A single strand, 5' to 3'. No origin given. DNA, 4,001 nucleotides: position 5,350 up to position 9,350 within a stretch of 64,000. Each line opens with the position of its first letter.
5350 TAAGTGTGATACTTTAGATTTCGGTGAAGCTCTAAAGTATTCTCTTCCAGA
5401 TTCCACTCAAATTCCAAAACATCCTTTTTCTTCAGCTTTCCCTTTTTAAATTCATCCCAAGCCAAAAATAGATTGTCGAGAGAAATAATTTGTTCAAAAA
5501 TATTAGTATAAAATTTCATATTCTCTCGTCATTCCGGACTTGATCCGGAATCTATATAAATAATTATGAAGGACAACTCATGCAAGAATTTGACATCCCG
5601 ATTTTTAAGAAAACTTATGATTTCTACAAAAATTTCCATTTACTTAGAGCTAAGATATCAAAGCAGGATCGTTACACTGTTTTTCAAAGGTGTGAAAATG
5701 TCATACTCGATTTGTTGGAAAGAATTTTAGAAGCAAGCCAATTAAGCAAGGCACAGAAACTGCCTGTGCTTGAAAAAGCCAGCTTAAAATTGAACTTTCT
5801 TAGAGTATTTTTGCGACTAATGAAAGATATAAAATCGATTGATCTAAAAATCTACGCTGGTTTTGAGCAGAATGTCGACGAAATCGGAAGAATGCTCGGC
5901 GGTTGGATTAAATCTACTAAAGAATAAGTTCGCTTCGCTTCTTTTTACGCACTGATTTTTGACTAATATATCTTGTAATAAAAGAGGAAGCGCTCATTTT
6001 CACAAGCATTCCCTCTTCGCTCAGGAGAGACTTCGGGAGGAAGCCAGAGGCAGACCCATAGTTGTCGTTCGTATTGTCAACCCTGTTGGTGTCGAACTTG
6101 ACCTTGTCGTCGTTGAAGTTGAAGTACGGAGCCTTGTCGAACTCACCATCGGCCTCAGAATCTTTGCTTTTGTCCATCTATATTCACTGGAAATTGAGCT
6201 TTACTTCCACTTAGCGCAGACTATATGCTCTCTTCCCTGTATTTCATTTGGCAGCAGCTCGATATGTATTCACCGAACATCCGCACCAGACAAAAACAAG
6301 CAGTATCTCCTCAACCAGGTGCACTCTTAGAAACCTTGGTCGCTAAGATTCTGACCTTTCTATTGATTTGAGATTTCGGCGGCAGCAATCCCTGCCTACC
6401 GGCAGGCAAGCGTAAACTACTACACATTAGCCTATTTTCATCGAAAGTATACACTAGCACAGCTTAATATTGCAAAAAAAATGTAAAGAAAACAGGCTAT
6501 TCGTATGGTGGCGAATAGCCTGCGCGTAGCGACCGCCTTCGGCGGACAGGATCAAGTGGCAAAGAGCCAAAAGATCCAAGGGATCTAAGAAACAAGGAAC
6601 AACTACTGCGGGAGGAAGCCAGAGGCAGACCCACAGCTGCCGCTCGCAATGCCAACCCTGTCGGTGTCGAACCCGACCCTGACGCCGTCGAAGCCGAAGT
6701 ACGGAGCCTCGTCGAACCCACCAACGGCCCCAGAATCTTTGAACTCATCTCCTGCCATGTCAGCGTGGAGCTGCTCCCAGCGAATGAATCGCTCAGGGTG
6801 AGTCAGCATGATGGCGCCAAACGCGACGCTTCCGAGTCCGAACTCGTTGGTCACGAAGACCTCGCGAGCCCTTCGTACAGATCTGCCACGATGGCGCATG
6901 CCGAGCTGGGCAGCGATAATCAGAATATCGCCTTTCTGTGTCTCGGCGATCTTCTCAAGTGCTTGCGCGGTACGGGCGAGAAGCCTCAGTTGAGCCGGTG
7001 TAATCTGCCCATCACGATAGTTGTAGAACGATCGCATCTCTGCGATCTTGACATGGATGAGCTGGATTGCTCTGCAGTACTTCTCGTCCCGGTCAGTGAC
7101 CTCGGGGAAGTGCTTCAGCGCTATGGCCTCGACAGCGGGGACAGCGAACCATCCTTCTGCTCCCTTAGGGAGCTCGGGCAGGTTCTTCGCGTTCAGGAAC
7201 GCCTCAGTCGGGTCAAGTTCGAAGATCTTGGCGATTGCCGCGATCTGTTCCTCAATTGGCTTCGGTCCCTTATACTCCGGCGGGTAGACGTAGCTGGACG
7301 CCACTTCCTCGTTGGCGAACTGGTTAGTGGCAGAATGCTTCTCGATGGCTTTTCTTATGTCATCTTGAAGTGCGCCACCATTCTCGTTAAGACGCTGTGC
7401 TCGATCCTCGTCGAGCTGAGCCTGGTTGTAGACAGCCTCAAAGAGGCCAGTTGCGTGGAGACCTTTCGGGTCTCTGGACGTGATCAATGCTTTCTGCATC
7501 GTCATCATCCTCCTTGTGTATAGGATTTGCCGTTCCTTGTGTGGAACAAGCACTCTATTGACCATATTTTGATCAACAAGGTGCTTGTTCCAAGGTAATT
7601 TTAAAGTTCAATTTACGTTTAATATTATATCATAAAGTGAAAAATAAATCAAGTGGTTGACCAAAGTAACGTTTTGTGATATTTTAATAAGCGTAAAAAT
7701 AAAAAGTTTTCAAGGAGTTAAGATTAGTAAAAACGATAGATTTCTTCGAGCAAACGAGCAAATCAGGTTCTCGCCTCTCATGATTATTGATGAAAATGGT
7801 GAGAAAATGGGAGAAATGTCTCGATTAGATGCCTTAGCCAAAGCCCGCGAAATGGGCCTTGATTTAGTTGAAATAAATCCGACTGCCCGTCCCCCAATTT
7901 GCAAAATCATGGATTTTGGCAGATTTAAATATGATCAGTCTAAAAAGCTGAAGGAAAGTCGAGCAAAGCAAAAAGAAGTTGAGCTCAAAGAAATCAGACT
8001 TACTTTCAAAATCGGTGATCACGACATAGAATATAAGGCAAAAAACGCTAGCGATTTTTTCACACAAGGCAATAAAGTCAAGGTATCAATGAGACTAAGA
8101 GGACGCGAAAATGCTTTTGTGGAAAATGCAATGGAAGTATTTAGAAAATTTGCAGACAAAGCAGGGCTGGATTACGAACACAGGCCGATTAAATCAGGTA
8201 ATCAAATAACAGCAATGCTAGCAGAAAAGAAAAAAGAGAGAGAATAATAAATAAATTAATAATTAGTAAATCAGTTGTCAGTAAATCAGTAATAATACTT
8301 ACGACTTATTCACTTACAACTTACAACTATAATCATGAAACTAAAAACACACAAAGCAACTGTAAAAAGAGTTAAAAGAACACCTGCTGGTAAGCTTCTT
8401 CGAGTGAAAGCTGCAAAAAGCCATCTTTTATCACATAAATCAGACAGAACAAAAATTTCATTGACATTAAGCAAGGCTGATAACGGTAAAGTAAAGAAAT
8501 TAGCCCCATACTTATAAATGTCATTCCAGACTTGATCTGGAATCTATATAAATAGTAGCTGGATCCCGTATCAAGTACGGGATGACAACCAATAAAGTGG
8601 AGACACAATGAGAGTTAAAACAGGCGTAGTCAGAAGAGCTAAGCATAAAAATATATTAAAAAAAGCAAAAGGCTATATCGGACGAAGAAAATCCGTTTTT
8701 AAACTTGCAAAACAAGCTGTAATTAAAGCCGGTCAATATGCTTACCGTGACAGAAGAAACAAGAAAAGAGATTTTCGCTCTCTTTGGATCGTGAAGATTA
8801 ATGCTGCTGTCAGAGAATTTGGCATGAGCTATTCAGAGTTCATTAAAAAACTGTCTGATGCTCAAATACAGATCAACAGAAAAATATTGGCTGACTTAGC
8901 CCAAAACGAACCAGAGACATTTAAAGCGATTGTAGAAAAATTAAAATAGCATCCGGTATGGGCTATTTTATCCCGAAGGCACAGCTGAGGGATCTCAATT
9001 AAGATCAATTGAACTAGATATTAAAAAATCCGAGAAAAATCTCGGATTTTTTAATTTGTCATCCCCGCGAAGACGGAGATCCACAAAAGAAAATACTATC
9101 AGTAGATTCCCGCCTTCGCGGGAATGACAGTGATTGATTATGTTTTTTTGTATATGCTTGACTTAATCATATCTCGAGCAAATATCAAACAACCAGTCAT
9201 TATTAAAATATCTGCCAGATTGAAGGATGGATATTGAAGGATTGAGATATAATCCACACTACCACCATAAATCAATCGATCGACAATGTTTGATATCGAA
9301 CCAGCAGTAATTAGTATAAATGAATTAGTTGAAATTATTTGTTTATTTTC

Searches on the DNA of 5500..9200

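Call 76: search_rna_families(source=window, start=5500, end=9200, threshold=evalue, max_evalue=1)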
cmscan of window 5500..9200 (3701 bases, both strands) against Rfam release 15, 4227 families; matches with E-value up to 1: 7.
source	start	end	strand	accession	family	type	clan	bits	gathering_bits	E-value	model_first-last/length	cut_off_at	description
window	9016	9151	-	RF02053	STnc430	Gene; sRNA;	-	27.7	47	0.18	1-162/162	no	Enterobacterial sRNA STnc430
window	8945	9059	+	RF02053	STnc430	Gene; sRNA;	-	27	47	0.26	1-162/162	no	Enterobacterial sRNA STnc430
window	8995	9054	+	RF02891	AgrB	Gene; antisense;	-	25.6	40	0.27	1-84/84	no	ArsR-gov region gene B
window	9088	9170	-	RF02748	FtrB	Gene; sRNA;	-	25.3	66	0.44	1-115/115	no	Francisella sRNA B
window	8997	9129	-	RF02310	TtnuHACA2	Gene; snRNA; snoRNA; HACA-box;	-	25.3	100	0.71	1-121/121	no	Tetrahymena snoRNA TtnuHACA2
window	9056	9128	-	RF04118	MIR9481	Gene; miRNA;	-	22.7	130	0.18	1-135/135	no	MIR9481 microRNA precursor family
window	9020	9055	-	RF02737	Rev13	Gene; antisense;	-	16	242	0.67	84-119/354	no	Soft rot Enterobacteriaceae Rev 13 asRNA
